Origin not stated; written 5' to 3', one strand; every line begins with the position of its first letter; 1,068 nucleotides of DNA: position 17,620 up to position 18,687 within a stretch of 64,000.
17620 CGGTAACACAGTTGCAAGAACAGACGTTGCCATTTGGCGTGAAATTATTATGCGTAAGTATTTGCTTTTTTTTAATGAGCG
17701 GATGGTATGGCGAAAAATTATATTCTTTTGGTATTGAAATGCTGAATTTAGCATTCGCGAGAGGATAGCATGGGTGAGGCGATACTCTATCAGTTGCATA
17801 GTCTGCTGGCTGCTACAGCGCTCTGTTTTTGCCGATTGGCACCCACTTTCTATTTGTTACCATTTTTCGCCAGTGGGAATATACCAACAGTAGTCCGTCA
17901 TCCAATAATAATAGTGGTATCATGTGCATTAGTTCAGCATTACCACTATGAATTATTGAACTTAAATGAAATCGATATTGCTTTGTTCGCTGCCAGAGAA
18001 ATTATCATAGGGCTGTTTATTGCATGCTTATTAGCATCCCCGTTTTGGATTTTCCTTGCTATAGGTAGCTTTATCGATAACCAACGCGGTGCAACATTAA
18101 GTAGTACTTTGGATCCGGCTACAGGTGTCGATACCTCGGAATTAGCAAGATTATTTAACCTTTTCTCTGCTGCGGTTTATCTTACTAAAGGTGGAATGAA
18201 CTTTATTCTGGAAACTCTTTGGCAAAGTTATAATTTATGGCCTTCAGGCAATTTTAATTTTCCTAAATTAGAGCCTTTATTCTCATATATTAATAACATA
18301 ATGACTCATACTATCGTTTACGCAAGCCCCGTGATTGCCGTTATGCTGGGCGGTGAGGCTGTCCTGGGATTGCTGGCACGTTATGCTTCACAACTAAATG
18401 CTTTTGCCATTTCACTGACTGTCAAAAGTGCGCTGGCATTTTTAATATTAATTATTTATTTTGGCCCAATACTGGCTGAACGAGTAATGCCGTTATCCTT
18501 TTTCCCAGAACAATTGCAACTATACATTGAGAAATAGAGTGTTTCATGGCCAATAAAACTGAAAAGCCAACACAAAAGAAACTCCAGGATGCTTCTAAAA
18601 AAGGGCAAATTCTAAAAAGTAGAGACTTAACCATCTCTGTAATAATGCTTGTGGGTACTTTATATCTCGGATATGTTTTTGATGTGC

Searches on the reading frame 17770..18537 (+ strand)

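Call 67: search_protein_families(proteins=[window:17770-18537:+], library=ncbifam)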
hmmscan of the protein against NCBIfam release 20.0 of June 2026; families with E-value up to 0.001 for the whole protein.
window:17770-18537:+ (255 aa): 5 families
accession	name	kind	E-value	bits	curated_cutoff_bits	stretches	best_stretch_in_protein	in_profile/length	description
TIGR01401.1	fliR_like_III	equivalog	3.7e-98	328.1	163.05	1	7-253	2-252/253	type III secretion system export apparatus subunit SctT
TIGR01400.1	fliR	equivalog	2.1e-28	99.6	168.6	1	15-234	3-226/245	flagellar biosynthetic protein FliR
NF011876.0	PRK15349.1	equivalog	4.4e-23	82.5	275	1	8-235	4-238/259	EscT/YscT/HrcT family type III secretion system export apparatus protein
NF009411.0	PRK12772.1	equivalog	2.4e-21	75.8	739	1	14-236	8-233/610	fused FliR family export protein/FlhB family type III secretion system protein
NF009416.1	PRK12780.1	equivalog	2.4e-05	24.1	306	1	13-229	6-228/247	flagellar biosynthesis protein FliR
